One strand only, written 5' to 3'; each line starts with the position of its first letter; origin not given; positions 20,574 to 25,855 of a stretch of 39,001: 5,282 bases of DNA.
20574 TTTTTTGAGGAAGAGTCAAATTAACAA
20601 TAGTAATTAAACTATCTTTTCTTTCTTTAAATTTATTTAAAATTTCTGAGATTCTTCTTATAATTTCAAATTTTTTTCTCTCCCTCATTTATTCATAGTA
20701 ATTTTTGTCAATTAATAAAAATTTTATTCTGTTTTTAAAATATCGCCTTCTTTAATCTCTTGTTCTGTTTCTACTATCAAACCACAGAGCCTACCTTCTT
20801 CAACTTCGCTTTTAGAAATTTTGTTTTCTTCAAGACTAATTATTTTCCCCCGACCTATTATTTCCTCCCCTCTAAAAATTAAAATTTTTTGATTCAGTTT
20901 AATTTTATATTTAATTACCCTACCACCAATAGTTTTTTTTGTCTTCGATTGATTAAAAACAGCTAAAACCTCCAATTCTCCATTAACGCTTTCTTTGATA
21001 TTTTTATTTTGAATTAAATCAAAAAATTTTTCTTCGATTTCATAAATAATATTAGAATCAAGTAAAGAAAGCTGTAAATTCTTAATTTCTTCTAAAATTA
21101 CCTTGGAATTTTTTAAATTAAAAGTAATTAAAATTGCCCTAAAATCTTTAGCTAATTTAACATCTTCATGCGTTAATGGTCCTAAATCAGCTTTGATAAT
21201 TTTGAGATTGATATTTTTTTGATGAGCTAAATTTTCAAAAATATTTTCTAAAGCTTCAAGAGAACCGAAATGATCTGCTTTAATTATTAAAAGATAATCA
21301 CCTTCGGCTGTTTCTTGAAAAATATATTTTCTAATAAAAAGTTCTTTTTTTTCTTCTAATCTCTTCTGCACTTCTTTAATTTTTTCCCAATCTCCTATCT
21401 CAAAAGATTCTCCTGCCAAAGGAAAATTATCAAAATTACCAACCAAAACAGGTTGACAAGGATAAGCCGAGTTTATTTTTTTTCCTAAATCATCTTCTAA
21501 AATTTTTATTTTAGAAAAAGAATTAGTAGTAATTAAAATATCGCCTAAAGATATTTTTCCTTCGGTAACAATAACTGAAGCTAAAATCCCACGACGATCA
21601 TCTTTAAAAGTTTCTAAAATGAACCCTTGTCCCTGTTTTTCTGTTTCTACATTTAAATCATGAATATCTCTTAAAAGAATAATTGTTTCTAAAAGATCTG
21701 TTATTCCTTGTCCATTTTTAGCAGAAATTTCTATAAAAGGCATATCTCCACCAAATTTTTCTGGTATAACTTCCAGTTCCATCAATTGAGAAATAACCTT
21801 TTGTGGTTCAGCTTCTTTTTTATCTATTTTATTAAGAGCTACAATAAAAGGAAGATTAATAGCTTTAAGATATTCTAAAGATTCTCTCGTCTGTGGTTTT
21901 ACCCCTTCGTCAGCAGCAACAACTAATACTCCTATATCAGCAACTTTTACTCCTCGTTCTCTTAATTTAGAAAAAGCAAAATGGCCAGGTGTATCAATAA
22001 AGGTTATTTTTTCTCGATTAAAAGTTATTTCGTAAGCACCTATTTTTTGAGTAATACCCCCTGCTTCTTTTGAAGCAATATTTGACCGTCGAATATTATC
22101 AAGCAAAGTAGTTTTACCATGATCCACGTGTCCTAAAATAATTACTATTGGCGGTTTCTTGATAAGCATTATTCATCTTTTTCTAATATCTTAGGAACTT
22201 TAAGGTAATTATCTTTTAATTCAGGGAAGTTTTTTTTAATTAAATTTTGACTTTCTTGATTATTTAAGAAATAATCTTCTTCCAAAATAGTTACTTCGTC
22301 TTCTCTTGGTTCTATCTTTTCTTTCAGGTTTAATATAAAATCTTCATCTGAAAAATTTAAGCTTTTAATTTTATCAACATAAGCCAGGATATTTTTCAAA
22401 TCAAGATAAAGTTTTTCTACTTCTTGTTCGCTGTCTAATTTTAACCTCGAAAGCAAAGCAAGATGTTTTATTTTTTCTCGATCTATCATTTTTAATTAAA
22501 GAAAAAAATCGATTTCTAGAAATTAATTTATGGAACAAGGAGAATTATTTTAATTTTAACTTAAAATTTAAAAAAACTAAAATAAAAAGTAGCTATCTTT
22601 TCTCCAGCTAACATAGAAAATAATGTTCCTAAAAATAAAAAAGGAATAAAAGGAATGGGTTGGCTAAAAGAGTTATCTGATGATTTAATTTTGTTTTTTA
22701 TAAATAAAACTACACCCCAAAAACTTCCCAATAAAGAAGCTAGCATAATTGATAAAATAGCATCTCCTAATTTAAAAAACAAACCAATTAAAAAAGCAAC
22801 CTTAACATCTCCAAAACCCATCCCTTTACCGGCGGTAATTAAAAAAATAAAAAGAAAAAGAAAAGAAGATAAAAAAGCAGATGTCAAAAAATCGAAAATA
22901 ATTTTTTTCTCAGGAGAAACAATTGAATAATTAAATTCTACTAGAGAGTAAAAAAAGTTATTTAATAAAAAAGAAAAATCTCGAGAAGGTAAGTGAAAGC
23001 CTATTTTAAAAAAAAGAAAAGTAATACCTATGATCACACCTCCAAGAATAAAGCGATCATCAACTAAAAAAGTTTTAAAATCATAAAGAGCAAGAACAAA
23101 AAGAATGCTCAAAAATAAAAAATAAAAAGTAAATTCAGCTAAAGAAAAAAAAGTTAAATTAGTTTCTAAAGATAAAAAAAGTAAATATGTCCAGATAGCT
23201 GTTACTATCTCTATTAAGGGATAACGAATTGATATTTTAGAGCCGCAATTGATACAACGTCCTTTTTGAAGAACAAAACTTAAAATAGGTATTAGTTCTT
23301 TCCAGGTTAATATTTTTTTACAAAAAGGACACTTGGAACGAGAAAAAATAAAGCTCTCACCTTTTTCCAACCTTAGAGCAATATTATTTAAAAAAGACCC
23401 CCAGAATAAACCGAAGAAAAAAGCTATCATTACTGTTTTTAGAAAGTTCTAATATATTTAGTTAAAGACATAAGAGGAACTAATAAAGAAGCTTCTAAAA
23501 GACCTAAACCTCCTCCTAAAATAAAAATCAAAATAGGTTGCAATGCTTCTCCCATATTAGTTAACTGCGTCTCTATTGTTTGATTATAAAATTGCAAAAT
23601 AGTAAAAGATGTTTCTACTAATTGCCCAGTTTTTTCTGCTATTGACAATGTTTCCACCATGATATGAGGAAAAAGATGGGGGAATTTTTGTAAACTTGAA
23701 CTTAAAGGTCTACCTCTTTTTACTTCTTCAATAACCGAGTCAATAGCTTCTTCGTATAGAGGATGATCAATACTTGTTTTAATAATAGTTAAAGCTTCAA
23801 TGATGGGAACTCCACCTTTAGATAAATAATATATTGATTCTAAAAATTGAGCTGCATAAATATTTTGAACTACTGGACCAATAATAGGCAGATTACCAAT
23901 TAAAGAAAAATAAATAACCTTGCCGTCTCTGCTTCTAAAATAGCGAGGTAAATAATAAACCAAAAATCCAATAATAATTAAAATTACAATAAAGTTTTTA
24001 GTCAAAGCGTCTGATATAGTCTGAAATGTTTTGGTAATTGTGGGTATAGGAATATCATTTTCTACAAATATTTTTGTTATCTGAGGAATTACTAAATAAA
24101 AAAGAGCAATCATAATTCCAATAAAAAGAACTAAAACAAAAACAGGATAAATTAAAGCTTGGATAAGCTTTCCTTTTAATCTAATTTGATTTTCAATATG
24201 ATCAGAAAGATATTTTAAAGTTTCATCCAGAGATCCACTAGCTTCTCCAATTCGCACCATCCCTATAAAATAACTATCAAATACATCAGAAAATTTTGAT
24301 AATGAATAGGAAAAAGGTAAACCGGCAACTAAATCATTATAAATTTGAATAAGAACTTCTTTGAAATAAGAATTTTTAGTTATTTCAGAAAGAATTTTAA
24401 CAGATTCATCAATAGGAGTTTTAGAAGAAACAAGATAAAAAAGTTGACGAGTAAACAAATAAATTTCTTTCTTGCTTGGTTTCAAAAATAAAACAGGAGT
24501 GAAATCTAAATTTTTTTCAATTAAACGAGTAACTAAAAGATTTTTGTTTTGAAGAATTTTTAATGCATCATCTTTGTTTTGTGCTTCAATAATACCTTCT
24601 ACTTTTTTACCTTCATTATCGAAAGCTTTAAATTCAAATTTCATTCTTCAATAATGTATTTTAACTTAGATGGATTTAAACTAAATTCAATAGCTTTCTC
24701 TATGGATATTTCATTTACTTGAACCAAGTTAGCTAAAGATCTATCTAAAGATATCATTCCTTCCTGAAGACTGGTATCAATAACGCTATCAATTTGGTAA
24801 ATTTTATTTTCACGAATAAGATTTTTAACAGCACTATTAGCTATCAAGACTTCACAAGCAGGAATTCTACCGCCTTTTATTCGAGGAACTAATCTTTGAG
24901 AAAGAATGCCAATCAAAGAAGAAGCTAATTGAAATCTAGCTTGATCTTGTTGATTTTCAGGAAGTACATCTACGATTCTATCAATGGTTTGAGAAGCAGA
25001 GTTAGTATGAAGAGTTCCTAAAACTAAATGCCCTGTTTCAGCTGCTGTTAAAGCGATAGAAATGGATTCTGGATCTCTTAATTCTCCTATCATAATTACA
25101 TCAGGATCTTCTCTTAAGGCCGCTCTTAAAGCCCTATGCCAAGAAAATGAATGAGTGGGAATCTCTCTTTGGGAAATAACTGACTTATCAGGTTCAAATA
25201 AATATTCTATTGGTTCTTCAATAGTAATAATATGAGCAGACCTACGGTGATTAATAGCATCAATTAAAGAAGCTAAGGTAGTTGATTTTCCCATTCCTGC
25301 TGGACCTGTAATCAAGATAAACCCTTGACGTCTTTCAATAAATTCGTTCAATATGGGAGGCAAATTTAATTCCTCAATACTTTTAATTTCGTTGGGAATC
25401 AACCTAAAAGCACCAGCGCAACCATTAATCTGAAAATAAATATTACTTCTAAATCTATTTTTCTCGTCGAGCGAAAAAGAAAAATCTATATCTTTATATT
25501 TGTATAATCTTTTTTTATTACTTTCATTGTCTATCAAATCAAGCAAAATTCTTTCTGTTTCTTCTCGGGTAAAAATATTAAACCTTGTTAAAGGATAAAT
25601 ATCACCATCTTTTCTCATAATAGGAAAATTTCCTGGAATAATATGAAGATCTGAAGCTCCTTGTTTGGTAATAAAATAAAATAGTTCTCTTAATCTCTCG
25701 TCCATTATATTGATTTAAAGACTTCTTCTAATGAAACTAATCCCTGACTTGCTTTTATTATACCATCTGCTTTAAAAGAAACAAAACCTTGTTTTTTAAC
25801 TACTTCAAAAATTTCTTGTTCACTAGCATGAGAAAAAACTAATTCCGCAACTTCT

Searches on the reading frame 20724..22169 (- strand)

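Call 11: search_protein_families(library=pfam, proteins=[window:20724-22169:-], max_evalue=0.01)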
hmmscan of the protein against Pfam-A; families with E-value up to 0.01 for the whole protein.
window:20724-22169:- (481 aa): 12 families
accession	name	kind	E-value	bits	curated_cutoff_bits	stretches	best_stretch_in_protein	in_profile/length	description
PF00009.33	GTP_EFTU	-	5.5e-41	140.7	26.5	1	8-164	5-183/188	Elongation factor Tu GTP binding domain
PF11987.13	IF-2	-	1.3e-19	70.7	27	1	285-381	17-115/117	Translation-initiation factor 2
PF22042.2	EF-G_D2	-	1.9e-12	47.6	27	1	181-256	3-81/84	Elongation factor G domain 2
PF01926.29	MMR_HSR1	-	1.5e-11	44.9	21.9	1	9-114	2-113/113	50S ribosome-binding GTPase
PF02421.24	FeoB_N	-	1.3e-07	31.7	27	1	9-163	3-156/156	Ferrous iron transport protein B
PF09439.16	SRPRB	-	3.5e-07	30.2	25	1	5-134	2-138/178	Signal recognition particle receptor beta subunit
PF00071.28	Ras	-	1.1e-06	28.8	21.6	1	9-164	2-157/162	Ras family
PF00025.27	Arf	-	3e-05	24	22.3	1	9-163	17-170/174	ADP-ribosylation factor family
PF10662.15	PduV-EutP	-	0.00023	21.4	21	1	9-161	4-139/143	Ethanolamine utilisation - propanediol utilisation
PF00350.29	Dynamin_N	-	0.00058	20.4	27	0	9-43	1-35/168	Dynamin family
PF03144.31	GTP_EFTU_D2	-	0.0054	17.6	30.3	0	413-478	3-72/73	Elongation factor Tu domain 2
PF08477.19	Roc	-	0.0085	16.8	27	0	9-116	2-119/119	Ras of Complex, Roc, domain of DAPkinase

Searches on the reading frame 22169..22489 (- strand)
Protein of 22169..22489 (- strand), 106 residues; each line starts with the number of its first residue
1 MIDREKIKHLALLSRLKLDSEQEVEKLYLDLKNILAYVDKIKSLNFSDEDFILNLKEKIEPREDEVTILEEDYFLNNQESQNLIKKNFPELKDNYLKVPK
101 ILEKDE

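Call 11: search_protein_families(library=pfam, proteins=[window:22169-22489:-], max_evalue=0.01)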
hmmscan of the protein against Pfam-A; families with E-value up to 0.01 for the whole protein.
window:22169-22489:- (106 aa): 1 family
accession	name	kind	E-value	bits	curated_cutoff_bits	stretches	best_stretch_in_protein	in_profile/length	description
PF02686.20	GatC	-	1.3e-07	32.1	23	1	20-98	2-66/66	Glu-tRNAGln amidotransferase C subunit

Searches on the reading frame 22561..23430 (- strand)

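Call 11: search_protein_families(library=pfam, proteins=[window:22561-23430:-], max_evalue=0.01)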
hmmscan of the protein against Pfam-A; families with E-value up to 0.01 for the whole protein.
window:22561-23430:- (289 aa): 2 families
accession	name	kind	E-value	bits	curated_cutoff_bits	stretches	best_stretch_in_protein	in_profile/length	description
PF06750.18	A24_N_bact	-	4.4e-28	97.6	23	1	6-86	2-82/84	Bacterial Peptidase A24 N-terminal domain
PF01478.23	Peptidase_A24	-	3.7e-08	34.2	26.5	1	105-240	2-104/104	Type IV leader peptidase family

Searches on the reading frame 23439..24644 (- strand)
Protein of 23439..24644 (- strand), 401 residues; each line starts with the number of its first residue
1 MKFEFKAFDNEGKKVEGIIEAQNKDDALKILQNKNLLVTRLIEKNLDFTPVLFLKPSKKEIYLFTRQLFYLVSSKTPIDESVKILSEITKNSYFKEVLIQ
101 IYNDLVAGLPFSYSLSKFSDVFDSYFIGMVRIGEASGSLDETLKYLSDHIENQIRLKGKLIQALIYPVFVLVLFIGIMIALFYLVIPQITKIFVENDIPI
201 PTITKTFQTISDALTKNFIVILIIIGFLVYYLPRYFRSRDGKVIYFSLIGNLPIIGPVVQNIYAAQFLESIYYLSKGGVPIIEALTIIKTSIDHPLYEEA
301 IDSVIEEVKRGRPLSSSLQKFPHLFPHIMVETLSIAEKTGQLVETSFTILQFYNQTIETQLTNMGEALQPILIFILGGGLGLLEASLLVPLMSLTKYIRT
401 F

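Call 11: search_protein_families(library=pfam, proteins=[window:23439-24644:-], max_evalue=0.01)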
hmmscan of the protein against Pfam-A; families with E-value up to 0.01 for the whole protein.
window:23439-24644:- (401 aa): 1 family
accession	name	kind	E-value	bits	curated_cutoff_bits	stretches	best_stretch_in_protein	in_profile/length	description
PF00482.28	T2SSF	-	5.3e-49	165.8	25.2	2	64-187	1-125/125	Type II secretion system (T2SS), protein F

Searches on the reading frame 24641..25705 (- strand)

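Call 11: search_protein_families(library=pfam, proteins=[window:24641-25705:-], max_evalue=0.01)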
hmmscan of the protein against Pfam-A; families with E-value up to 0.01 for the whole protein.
window:24641-25705:- (354 aa): 12 families
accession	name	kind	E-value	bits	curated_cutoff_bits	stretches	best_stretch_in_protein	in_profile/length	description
PF00437.27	T2SSE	-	1.7e-48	165.6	24.9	1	111-276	122-281/370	Type II/IV secretion system protein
PF13401.12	AAA_22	-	2.1e-05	25.3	27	1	125-163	3-40/130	AAA domain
PF13191.12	AAA_16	-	5.2e-05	24.2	32.6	1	124-169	21-63/167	AAA ATPase domain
PF25199.1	nSTAND_NTPase5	-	0.0005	20.3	34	1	124-171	38-85/145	Novel STAND NTPase 5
PF20720.3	nSTAND3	-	0.0013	18.8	27.2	1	126-173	16-64/155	Novel STAND NTPase 3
PF03266.21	NTPase_1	-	0.0044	17.3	23.9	0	130-154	2-26/168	NTPase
PF13604.12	AAA_30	-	0.0046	17.2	27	0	120-154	11-45/191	AAA domain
PF13555.12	AAA_29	-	0.0047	17.1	27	0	126-151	21-42/61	P-loop containing region of AAA domain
PF10412.15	TrwB_AAD_bind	-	0.0053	16.1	20.5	1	125-160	13-48/387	Type IV secretion-system coupling protein DNA-binding domain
PF03215.21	Rad17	-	0.0082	16.5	23.8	0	119-147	36-65/186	Rad17 P-loop domain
PF05729.18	NACHT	-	0.0092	16.3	26.7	0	130-156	3-29/167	NACHT domain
PF13173.12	AAA_14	-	0.0096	16.4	27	0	129-170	4-45/129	AAA domain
